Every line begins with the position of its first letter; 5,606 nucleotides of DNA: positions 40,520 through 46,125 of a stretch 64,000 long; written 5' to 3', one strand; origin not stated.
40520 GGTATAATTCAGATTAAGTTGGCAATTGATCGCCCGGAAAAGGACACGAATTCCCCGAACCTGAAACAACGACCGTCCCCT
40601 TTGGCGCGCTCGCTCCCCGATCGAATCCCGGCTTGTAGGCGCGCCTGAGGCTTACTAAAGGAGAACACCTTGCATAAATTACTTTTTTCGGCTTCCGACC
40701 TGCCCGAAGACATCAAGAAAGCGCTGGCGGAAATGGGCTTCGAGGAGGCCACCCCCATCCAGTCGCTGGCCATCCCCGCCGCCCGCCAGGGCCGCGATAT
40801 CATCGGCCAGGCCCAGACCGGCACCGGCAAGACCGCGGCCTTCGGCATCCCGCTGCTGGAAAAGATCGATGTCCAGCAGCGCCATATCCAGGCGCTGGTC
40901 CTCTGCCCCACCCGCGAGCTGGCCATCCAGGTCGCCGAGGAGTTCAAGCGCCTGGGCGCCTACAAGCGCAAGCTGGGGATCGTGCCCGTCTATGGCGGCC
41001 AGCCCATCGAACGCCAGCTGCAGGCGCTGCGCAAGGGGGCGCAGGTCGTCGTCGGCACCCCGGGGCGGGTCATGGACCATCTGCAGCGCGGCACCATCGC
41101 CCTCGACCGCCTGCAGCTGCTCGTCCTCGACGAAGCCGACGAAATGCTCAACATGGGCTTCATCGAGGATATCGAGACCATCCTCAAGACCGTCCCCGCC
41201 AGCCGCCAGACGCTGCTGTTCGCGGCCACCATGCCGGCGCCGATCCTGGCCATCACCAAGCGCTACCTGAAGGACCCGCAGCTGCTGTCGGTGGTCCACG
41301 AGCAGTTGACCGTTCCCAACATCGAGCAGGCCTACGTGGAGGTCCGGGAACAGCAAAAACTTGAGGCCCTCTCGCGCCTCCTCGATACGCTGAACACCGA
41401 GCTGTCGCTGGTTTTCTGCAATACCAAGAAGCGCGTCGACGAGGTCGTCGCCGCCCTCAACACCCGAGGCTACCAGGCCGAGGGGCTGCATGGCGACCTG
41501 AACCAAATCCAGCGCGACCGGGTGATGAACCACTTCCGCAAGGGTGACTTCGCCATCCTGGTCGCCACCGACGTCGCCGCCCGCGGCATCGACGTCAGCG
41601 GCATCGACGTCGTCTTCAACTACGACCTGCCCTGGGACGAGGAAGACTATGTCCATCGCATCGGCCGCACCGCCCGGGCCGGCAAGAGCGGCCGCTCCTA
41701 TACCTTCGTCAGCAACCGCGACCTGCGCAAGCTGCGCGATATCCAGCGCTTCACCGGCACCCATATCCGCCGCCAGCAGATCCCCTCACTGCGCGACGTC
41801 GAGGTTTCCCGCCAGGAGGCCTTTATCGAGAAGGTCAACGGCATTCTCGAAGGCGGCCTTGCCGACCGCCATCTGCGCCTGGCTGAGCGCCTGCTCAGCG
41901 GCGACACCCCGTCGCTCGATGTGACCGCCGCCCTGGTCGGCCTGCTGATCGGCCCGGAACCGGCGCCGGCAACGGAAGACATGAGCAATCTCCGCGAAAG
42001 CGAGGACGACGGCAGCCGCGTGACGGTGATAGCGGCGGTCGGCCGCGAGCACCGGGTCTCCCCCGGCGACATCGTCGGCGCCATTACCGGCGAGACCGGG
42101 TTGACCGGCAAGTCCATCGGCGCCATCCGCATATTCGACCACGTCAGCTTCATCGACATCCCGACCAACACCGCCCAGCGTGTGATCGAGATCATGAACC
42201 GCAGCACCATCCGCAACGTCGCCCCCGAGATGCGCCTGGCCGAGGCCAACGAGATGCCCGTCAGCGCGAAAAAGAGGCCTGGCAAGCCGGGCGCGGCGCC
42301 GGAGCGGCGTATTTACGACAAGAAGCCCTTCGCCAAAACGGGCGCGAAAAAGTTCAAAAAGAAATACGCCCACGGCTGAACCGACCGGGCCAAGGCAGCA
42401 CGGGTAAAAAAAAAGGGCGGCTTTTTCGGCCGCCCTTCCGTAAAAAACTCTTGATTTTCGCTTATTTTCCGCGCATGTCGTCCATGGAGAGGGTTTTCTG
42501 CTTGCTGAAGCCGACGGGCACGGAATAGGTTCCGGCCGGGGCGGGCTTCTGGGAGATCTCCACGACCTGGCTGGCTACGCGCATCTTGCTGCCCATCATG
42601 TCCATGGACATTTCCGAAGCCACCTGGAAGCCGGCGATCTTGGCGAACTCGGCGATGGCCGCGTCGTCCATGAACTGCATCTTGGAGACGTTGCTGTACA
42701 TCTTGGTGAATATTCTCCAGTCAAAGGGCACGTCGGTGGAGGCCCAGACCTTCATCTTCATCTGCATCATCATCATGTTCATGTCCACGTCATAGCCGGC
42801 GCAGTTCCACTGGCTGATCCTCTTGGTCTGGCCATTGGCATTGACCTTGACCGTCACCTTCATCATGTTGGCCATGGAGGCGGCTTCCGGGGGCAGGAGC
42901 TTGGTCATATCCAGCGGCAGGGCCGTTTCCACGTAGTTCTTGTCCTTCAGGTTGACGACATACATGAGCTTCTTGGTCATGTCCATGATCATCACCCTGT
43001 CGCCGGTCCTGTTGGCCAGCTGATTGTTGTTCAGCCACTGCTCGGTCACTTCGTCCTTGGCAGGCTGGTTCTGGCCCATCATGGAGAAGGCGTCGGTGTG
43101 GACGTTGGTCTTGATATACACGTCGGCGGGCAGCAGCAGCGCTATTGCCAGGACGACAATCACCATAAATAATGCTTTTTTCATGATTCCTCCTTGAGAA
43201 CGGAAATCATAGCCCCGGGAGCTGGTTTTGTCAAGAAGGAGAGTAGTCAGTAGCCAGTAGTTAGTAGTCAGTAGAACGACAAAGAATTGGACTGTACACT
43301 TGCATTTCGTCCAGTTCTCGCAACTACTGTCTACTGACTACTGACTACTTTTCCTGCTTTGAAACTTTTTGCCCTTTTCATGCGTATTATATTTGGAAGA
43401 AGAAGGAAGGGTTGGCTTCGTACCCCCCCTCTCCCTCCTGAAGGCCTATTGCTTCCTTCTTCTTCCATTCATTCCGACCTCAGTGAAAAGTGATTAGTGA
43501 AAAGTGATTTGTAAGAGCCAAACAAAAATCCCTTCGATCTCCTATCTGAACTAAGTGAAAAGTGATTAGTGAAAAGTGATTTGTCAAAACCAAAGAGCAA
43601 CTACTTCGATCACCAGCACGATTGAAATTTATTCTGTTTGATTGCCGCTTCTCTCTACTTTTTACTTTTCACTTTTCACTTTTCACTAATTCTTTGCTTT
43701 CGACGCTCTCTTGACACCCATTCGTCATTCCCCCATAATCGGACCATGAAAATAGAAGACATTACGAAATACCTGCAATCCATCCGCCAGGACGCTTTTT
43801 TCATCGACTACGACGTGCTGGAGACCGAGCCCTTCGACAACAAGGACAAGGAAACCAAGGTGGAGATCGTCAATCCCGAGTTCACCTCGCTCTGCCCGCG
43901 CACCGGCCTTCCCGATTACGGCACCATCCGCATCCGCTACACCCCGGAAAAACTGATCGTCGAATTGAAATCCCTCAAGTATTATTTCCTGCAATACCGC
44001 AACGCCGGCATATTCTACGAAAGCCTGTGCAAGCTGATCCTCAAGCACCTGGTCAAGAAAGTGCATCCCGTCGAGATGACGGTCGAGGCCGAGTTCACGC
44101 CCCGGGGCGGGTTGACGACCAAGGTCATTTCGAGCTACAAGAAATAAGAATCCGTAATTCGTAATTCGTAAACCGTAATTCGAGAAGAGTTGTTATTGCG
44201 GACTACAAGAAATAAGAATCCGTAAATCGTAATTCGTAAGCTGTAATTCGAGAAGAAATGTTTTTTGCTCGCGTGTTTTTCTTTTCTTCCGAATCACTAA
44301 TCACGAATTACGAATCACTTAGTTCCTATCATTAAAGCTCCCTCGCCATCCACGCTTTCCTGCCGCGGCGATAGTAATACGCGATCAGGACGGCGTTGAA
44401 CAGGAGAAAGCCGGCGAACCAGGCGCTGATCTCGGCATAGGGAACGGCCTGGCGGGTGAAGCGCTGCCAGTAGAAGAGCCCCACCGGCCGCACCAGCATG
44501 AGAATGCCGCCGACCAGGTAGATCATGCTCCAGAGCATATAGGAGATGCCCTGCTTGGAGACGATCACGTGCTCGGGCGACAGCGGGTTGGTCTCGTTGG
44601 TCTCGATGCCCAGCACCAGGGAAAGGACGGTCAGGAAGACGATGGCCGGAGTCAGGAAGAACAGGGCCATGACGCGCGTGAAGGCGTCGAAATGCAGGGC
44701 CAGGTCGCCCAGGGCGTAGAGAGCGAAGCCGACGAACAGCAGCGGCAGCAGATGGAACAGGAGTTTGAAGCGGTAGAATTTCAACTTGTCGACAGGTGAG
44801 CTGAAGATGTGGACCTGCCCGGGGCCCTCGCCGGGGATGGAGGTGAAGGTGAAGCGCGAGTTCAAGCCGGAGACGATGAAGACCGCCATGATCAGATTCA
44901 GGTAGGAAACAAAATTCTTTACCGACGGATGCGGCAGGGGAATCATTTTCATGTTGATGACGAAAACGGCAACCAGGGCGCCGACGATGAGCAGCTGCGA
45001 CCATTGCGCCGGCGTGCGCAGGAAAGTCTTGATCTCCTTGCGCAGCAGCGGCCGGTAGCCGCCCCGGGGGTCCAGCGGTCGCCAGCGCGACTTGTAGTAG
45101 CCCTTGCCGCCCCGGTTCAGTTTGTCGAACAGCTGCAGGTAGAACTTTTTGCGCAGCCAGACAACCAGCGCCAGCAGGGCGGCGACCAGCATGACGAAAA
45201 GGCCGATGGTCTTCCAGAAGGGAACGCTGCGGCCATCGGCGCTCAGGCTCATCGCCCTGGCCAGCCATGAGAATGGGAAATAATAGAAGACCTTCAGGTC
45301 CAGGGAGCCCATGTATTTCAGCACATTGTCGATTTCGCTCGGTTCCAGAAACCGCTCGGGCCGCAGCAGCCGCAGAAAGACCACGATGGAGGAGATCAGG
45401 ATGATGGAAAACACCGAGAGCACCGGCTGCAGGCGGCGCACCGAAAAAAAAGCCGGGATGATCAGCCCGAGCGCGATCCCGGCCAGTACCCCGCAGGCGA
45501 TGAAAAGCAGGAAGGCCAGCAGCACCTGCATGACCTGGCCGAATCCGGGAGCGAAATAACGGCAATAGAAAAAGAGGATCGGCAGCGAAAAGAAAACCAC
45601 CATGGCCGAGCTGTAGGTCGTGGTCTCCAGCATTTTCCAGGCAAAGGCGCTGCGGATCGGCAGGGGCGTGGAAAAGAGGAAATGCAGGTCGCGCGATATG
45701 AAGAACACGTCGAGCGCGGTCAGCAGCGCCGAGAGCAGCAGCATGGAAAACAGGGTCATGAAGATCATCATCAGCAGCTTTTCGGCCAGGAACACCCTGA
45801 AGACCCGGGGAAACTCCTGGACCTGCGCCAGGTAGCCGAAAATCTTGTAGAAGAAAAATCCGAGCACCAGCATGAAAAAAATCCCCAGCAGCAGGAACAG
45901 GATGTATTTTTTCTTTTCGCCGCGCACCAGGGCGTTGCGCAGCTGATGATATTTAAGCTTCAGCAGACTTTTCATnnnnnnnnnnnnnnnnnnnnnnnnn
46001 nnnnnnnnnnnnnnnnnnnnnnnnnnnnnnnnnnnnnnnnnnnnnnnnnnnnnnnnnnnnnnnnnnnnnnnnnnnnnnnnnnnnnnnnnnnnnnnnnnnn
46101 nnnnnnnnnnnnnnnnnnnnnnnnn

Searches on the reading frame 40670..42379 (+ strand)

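Call 42: search_protein_families(library=pfam, proteins=[window:40670-42379:+], max_evalue=0.001)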
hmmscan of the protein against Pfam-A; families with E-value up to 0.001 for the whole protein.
window:40670-42379:+ (569 aa): 5 families
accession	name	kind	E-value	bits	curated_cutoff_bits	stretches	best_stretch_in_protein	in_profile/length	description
PF00270.35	DEAD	-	1.9e-51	174.6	26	1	28-191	1-163/167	DEAD/DEAH box helicase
PF00271.37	Helicase_C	-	3.2e-36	124.4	23.5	1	229-338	1-110/110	Helicase conserved C-terminal domain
PF03880.21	DbpA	-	5.5e-21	74.8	25.6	1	456-518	5-67/72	DbpA RNA binding domain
PF04851.21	ResIII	-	2e-07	31.5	22.5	1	39-188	21-162/164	Type III restriction enzyme, res subunit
PF25399.1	DeaD_dimer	-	1.1e-06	29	23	1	372-433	1-63/67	RNA helicase DeaD dimerization domain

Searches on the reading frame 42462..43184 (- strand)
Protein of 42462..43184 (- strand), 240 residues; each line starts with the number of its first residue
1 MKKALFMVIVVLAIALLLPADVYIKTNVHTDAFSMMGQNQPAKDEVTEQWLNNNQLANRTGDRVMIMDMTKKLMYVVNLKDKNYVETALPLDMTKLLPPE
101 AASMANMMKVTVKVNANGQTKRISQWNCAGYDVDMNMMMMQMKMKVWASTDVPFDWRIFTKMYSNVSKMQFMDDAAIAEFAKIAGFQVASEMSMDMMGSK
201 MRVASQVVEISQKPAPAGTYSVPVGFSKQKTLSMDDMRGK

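Call 42: search_protein_families(library=pfam, proteins=[window:42462-43184:-], max_evalue=0.001)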
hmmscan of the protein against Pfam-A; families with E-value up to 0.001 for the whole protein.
window:42462-43184:- (240 aa): 1 family
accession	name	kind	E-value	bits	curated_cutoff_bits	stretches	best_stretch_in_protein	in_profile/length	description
PF14371.13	DUF4412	-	4.3e-07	30.3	21.6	1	47-226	29-191/191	Domain of unknown function (DUF4412)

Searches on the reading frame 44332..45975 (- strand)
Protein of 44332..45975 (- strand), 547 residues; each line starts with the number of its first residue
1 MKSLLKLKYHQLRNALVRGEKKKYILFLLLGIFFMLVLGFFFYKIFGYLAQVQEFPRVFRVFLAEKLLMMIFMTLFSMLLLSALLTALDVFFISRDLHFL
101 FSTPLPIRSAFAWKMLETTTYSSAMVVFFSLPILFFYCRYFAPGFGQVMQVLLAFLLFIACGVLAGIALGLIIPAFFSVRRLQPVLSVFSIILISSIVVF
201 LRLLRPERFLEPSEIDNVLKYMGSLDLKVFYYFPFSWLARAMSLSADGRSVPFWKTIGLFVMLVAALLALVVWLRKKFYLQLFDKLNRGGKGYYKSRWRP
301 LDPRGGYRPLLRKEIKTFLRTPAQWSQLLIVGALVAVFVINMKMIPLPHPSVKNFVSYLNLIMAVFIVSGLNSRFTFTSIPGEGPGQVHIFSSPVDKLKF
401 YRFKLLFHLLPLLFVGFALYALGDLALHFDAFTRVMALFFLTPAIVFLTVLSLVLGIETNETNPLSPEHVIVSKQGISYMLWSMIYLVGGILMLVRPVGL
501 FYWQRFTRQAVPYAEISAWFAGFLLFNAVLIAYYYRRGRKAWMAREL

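Call 42: search_protein_families(library=pfam, proteins=[window:44332-45975:-], max_evalue=0.001)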
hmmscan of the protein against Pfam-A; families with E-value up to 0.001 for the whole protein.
window:44332-45975:- (547 aa): 2 families
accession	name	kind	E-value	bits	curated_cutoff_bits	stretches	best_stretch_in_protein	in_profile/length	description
PF16949.11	ABC_tran_2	-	7.3e-56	190.6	25.7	1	23-533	9-528/542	Putative ATP-binding cassette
PF16962.11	ABC_export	-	1.7e-06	27.3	29.7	1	1-279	1-274/531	Putative ABC exporter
